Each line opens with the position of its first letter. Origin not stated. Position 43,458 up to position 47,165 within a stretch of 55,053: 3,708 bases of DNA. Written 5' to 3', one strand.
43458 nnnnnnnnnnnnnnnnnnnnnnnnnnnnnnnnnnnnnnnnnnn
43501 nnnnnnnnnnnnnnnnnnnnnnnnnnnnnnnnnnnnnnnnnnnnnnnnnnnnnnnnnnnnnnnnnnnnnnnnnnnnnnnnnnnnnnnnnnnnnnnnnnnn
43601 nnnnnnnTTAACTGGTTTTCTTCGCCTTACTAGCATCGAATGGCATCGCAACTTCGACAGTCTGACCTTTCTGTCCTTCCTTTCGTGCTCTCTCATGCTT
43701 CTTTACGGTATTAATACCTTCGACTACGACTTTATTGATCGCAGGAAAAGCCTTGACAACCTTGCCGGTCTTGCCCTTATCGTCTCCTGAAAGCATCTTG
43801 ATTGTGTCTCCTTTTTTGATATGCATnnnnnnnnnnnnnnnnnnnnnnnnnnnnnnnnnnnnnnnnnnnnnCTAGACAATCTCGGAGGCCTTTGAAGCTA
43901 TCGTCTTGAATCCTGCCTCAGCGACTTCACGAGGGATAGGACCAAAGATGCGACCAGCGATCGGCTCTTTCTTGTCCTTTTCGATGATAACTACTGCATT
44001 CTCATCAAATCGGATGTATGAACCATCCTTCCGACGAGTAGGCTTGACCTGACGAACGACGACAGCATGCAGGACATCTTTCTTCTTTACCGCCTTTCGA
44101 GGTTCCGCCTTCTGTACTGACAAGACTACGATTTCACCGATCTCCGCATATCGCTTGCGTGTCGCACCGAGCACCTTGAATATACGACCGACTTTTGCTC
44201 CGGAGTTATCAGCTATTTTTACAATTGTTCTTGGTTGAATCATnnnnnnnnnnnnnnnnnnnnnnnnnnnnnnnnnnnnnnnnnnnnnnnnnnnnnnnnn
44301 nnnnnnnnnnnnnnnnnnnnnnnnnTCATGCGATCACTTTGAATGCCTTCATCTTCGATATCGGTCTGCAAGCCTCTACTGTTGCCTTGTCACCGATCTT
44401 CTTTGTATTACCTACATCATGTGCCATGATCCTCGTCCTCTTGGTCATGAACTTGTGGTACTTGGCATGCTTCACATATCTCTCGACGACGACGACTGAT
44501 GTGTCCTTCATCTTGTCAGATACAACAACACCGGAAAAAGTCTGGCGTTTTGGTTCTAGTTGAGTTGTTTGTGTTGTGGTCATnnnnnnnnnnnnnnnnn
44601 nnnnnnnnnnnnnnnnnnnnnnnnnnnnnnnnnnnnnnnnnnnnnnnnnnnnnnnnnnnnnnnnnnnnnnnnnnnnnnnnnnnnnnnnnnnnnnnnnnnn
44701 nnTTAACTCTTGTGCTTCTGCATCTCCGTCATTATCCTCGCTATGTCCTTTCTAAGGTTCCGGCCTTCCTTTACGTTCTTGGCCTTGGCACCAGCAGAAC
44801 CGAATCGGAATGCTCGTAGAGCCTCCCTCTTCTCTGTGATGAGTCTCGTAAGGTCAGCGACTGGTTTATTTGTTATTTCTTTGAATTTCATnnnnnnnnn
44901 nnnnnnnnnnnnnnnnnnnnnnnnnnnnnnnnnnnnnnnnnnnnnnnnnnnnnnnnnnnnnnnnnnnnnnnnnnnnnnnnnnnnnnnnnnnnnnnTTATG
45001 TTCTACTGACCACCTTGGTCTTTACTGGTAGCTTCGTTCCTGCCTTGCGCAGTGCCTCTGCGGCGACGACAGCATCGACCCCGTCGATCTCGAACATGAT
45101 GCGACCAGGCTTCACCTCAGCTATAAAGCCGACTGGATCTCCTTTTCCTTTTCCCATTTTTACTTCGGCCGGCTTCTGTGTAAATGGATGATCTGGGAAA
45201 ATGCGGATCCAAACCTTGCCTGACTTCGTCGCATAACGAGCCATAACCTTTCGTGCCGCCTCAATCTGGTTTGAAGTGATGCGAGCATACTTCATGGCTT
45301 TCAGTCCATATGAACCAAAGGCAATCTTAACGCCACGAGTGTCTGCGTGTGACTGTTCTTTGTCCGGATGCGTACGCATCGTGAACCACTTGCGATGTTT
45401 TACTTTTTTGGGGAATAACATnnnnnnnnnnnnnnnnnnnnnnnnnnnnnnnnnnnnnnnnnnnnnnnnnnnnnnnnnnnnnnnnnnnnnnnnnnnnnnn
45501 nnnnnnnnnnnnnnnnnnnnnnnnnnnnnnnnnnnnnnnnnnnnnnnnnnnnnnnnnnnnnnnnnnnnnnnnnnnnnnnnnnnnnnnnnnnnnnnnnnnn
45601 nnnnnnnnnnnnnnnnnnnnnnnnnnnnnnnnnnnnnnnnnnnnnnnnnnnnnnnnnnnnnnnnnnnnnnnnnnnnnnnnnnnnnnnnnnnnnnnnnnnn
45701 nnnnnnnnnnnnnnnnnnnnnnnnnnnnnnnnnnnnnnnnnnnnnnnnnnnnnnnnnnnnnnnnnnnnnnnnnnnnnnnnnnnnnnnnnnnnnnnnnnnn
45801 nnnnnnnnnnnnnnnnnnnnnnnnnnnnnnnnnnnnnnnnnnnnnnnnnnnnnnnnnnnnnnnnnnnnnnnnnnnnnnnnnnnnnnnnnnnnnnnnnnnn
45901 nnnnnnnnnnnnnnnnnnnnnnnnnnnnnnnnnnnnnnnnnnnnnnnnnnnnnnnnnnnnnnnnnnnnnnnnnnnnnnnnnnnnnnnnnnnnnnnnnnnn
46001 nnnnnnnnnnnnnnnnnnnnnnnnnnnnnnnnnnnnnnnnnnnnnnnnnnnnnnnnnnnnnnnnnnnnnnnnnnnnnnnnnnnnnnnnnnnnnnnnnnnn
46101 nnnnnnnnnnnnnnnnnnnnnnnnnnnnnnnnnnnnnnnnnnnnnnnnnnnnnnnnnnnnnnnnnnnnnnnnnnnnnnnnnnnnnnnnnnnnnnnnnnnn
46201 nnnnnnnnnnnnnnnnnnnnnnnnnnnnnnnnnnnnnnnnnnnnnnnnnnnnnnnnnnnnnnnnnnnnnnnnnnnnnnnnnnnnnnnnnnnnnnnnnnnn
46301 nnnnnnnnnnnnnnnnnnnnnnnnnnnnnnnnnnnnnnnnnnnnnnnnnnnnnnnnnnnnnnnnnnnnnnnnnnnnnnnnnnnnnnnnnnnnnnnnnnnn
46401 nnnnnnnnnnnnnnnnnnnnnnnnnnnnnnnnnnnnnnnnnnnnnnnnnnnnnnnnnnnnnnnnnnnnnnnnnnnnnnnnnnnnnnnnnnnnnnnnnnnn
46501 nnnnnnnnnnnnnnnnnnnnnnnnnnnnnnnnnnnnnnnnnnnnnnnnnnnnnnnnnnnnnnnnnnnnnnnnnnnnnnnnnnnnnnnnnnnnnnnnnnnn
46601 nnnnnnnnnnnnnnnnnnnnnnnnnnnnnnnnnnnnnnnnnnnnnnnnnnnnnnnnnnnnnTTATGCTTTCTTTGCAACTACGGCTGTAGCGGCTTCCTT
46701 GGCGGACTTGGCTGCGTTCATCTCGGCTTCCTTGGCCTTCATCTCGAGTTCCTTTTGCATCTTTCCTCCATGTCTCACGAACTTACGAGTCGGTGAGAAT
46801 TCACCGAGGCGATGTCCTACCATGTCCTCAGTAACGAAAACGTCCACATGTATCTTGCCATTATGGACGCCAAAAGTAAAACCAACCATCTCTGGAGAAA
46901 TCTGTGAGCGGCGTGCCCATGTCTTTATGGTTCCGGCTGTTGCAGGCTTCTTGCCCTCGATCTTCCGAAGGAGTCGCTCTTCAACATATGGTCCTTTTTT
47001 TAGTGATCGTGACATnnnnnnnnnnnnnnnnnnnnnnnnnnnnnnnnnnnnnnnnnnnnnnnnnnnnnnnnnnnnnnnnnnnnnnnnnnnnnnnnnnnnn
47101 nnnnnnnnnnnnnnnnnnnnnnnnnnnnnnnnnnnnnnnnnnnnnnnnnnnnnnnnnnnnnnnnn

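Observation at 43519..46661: Every spacer of the ribosomal-protein block is built from tandem 7-9 nt motif arrays that pair into long hairpins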

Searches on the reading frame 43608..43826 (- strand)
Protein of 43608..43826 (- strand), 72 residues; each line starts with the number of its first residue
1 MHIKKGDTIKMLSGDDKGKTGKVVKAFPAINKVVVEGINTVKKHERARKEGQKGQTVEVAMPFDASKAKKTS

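Call 4: search_protein_families(library=ncbifam, proteins=[window:43608-43826:-])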
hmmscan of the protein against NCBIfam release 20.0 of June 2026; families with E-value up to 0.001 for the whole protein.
window:43608-43826:- (72 aa): 2 families
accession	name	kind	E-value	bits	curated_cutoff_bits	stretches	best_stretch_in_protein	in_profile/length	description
TIGR01079.1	rplX_bact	equivalog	2.2e-20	73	53.7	1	1-69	2-71/104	50S ribosomal protein L24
TIGR01080.1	rplX_A_E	equivalog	4.5e-05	23.8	47.65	1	1-44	40-83/116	50S ribosomal protein L24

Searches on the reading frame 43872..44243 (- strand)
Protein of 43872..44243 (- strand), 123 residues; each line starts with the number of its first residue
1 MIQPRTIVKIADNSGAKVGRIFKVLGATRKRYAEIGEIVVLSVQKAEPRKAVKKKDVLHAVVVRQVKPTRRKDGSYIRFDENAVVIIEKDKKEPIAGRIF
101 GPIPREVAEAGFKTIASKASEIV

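Call 4: search_protein_families(library=ncbifam, proteins=[window:43872-44243:-])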
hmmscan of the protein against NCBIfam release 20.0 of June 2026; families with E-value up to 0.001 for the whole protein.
window:43872-44243:- (123 aa): 3 families
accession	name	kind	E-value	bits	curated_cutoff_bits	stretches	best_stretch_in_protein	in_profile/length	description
TIGR01067.1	rplN_bact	equivalog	5.2e-42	142.6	111.1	1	1-123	1-122/122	50S ribosomal protein L14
NF006344.0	PRK08571.1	equivalog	5.5e-25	87.7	168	1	3-123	13-132/132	50S ribosomal protein L14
TIGR03673.1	uL14_arch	equivalog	1.3e-24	86.5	191.45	1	5-123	14-131/131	50S ribosomal protein L14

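Call 86: find_encoding_contigs(protein=window:43872-44243:-, flank=1500, max_places=10)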
Protein window:43872-44243:- (123 aa): 11 contigs read that carry it; 7 places shown.
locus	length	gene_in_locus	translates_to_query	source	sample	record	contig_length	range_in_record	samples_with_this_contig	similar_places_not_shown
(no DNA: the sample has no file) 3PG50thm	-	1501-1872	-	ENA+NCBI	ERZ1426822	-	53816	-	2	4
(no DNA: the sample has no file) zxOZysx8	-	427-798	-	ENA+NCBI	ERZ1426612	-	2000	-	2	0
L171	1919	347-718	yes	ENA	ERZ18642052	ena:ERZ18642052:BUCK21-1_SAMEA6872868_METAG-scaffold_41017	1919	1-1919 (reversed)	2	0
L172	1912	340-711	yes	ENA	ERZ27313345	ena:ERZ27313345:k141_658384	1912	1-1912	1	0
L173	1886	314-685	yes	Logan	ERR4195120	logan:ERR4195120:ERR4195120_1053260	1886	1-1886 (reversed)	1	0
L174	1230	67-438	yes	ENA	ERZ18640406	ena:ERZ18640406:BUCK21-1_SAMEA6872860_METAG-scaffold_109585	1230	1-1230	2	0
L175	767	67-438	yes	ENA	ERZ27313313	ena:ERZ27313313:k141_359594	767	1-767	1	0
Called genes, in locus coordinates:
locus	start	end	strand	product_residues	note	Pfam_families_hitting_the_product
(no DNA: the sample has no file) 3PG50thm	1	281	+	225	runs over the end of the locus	PF07650:KH_2, PF00189:Ribosomal_S3_C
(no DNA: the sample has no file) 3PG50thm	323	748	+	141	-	PF00252:Ribosomal_L16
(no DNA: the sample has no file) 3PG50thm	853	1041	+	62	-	PF00831:Ribosomal_L29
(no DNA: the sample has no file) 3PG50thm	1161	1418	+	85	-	PF00366:Ribosomal_S17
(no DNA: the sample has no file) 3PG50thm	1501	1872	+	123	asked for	PF00238:Ribosomal_L14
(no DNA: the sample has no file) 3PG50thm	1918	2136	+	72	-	PF00467:KOW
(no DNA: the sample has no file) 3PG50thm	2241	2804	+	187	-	PF00281:Ribosomal_L5, PF00673:Ribosomal_L5_C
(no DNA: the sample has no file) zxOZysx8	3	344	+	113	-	?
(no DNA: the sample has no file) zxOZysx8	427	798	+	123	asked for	PF00238:Ribosomal_L14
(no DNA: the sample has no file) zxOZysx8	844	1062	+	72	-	PF00467:KOW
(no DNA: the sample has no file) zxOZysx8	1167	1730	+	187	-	PF00281:Ribosomal_L5, PF00673:Ribosomal_L5_C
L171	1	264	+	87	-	?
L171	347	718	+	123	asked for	PF00238:Ribosomal_L14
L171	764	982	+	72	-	PF00467:KOW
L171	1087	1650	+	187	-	PF00281:Ribosomal_L5, PF00673:Ribosomal_L5_C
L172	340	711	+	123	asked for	PF00238:Ribosomal_L14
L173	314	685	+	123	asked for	PF00238:Ribosomal_L14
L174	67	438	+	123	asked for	PF00238:Ribosomal_L14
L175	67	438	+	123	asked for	PF00238:Ribosomal_L14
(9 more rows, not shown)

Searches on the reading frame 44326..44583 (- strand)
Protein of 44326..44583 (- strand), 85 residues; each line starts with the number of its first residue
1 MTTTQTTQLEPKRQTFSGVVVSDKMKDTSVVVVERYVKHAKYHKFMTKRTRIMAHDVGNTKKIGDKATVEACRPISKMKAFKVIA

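Call 4: search_protein_families(library=ncbifam, proteins=[window:44326-44583:-])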
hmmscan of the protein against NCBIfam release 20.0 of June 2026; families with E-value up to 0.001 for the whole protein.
window:44326-44583:- (85 aa): 4 families
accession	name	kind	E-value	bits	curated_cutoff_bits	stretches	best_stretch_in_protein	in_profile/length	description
TIGR03635.1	uS17_bact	equivalog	4.9e-24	84.2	88.7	1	13-83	1-71/72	30S ribosomal protein S17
NF004123.1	PRK05610.1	equivalog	1.9e-23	82.3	74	1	13-83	1-71/72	30S ribosomal protein S17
NF006345.0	PRK08572.1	equivalog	8.1e-14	51.5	120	1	9-84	27-103/111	30S ribosomal protein S17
TIGR03630.1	uS17_arch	equivalog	8.6e-12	45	105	1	9-84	23-99/102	30S ribosomal protein S17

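Call 91: find_encoding_contigs(protein=window:44326-44583:-, flank=1200, max_places=10)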
Protein window:44326-44583:- (85 aa): 5 contigs read that carry it; 1 place shown.
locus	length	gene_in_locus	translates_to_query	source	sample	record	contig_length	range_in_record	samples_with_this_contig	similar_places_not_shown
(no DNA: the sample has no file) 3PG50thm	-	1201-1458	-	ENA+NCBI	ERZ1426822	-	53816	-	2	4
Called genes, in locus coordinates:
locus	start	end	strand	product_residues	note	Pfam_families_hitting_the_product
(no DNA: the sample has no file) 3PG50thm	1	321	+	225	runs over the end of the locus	PF07650:KH_2, PF00189:Ribosomal_S3_C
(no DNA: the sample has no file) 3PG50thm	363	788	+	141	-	PF00252:Ribosomal_L16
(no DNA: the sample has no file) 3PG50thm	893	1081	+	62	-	PF00831:Ribosomal_L29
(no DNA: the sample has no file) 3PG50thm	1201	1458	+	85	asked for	PF00366:Ribosomal_S17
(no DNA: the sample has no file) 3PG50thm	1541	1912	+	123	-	PF00238:Ribosomal_L14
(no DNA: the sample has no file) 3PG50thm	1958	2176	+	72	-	PF00467:KOW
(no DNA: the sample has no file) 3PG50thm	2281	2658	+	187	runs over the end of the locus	PF00281:Ribosomal_L5, PF00673:Ribosomal_L5_C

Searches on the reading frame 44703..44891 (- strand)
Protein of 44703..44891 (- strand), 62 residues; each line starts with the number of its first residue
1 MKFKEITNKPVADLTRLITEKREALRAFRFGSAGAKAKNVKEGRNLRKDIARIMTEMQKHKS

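Call 4: search_protein_families(library=ncbifam, proteins=[window:44703-44891:-])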
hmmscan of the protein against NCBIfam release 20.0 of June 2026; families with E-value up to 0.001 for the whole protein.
window:44703-44891:- (62 aa): 1 family
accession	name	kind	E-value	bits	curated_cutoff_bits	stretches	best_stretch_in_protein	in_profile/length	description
TIGR00012.1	L29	equivalog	5.1e-09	36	22.6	1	5-56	1-52/56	50S ribosomal protein L29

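Call 96: find_encoding_contigs(protein=window:44703-44891:-, flank=700, max_places=10)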
Protein window:44703-44891:- (62 aa): 6 contigs read that carry it; 2 places shown.
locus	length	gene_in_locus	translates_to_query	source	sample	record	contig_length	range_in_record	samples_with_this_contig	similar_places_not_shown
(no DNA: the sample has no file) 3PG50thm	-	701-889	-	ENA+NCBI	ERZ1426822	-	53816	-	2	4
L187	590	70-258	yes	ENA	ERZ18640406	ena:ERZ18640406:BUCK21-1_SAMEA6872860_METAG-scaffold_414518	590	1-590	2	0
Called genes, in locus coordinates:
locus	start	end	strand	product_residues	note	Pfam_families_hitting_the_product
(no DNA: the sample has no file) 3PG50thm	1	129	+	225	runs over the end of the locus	PF07650:KH_2, PF00189:Ribosomal_S3_C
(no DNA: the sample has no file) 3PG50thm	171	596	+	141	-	PF00252:Ribosomal_L16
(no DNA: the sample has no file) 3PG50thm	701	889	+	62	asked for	PF00831:Ribosomal_L29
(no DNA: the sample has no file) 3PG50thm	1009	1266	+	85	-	PF00366:Ribosomal_S17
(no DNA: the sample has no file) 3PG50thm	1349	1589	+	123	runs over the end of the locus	PF00238:Ribosomal_L14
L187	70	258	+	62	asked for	PF00831:Ribosomal_L29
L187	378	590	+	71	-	?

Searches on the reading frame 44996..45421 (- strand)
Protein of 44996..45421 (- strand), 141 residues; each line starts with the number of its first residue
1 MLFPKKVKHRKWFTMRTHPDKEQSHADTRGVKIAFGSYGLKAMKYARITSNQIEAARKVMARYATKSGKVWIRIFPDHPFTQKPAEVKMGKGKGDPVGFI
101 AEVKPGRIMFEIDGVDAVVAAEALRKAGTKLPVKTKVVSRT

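Call 4: search_protein_families(library=ncbifam, proteins=[window:44996-45421:-])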
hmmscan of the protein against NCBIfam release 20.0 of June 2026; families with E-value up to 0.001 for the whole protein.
window:44996-45421:- (141 aa): 4 families
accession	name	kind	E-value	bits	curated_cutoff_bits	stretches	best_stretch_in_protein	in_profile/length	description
TIGR01164.1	rplP_bact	equivalog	2.2e-44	150.6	76.85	1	2-133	1-126/126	50S ribosomal protein L16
TIGR00279.1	uL16_euk_arch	equivalog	4.9e-09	36.1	223.55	1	42-138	51-163/172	50S ribosomal protein L16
NF003239.0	PRK04199.1-4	equivalog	1.7e-06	27.6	91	1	40-138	48-162/172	50S ribosomal protein L16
NF003236.0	PRK04199.1-1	equivalog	1.9e-06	27.4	233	1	43-138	52-163/174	50S ribosomal protein L16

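Call 84: find_encoding_contigs(protein=window:44996-45421:-, flank=3000, max_places=8)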
Protein window:44996-45421:- (141 aa): 11 contigs read that carry it; 7 places shown.
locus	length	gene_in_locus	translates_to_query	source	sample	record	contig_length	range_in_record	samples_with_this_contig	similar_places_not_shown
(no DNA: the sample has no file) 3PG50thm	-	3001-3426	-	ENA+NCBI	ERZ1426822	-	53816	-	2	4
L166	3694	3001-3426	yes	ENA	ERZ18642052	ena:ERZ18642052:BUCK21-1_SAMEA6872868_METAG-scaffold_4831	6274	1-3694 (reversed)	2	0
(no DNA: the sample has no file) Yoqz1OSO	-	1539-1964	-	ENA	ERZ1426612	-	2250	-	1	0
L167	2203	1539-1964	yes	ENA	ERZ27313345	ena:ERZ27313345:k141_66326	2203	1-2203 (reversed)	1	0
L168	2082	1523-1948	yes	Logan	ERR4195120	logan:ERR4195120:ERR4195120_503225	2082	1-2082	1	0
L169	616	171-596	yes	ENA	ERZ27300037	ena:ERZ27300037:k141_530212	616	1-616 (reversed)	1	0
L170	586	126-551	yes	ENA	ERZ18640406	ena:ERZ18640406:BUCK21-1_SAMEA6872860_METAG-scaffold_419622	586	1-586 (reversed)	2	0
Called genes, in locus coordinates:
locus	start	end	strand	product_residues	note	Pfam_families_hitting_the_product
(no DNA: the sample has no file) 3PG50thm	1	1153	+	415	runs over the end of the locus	PF01936:NYN, PF03575:Peptidase_S51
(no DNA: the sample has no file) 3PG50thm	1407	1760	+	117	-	PF00203:Ribosomal_S19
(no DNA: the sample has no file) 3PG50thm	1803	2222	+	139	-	PF00237:Ribosomal_L22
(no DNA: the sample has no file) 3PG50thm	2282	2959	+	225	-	PF07650:KH_2, PF00189:Ribosomal_S3_C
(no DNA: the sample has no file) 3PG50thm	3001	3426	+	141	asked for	PF00252:Ribosomal_L16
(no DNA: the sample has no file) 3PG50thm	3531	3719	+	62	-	PF00831:Ribosomal_L29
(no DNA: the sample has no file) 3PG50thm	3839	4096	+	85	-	PF00366:Ribosomal_S17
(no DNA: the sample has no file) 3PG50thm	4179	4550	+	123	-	PF00238:Ribosomal_L14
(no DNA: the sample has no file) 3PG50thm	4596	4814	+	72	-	PF00467:KOW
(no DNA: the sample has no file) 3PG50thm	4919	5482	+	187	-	PF00281:Ribosomal_L5, PF00673:Ribosomal_L5_C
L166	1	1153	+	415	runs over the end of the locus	PF01936:NYN, PF03575:Peptidase_S51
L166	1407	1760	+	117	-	PF00203:Ribosomal_S19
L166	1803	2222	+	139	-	PF00237:Ribosomal_L22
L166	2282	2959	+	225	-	PF07650:KH_2, PF00189:Ribosomal_S3_C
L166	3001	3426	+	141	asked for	PF00252:Ribosomal_L16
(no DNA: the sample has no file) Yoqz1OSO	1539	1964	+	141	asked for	PF00252:Ribosomal_L16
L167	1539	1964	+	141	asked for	PF00252:Ribosomal_L16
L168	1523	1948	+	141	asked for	PF00252:Ribosomal_L16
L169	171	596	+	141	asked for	PF00252:Ribosomal_L16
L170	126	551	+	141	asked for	PF00252:Ribosomal_L16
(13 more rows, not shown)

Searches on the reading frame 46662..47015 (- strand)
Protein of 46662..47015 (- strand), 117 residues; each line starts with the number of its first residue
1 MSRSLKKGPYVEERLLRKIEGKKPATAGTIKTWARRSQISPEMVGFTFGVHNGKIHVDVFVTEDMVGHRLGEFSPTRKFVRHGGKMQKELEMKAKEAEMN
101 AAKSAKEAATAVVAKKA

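Call 4: search_protein_families(library=ncbifam, proteins=[window:46662-47015:-])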
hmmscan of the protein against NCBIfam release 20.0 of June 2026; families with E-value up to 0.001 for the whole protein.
window:46662-47015:- (117 aa): 3 families
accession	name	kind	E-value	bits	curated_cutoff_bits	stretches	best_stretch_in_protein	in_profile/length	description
TIGR01050.1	rpsS_bact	equivalog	4.4e-35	119.9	89.35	1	1-88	1-89/92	30S ribosomal protein S19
NF003121.0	PRK04038.1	equivalog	7.8e-20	71.1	146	1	3-84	44-130/145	30S ribosomal protein S19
TIGR01025.1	uS19_arch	equivalog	2.4e-19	69.5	139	1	3-84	33-120/135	30S ribosomal protein S19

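Call 92: find_encoding_contigs(protein=window:46662-47015:-, flank=1200, max_places=10)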
Protein window:46662-47015:- (117 aa): 22 contigs read that carry it; 10 places shown.
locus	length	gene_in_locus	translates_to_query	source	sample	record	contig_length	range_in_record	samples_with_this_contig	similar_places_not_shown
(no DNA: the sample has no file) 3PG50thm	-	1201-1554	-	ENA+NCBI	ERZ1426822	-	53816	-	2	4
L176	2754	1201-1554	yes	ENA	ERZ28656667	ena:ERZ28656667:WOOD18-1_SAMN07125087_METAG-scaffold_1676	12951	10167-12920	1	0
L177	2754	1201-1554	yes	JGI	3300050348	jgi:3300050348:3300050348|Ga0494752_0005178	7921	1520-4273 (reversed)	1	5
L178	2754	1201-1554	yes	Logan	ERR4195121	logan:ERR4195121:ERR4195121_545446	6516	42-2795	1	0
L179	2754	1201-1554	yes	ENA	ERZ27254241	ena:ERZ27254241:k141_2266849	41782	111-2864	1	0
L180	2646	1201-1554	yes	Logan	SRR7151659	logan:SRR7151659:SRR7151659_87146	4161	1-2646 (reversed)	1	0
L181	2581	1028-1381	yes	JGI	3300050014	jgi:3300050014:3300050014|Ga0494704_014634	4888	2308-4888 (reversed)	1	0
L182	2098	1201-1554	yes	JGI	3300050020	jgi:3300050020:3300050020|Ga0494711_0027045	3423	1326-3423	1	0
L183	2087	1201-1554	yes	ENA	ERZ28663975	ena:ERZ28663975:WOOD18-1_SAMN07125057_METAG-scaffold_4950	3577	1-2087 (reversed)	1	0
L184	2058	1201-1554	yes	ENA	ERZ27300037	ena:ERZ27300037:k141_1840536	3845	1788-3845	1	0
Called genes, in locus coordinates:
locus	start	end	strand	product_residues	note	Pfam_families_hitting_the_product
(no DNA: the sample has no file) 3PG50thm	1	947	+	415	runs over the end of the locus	PF01936:NYN, PF03575:Peptidase_S51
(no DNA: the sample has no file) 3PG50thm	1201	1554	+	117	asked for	PF00203:Ribosomal_S19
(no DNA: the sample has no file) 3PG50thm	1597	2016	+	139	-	PF00237:Ribosomal_L22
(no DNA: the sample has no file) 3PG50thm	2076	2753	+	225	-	PF07650:KH_2, PF00189:Ribosomal_S3_C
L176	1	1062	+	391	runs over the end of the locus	PF13173:AAA_14, PF13401:AAA_22 (faint), PF13635:DUF4143, PF08279:HTH_11 (weak)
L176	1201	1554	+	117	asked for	PF00203:Ribosomal_S19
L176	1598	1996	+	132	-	PF00237:Ribosomal_L22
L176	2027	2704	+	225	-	PF07650:KH_2, PF00189:Ribosomal_S3_C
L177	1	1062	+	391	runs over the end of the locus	PF13173:AAA_14, PF13401:AAA_22 (faint), PF13635:DUF4143, PF08279:HTH_11 (weak)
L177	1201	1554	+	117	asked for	PF00203:Ribosomal_S19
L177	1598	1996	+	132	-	PF00237:Ribosomal_L22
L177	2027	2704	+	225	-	PF07650:KH_2, PF00189:Ribosomal_S3_C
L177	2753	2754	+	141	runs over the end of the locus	PF00252:Ribosomal_L16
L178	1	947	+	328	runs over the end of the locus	?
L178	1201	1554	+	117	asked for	PF00203:Ribosomal_S19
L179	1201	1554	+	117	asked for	PF00203:Ribosomal_S19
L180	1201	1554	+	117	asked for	PF00203:Ribosomal_S19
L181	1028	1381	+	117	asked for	PF00203:Ribosomal_S19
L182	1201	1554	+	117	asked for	PF00203:Ribosomal_S19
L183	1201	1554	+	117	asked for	PF00203:Ribosomal_S19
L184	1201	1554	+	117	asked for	PF00203:Ribosomal_S19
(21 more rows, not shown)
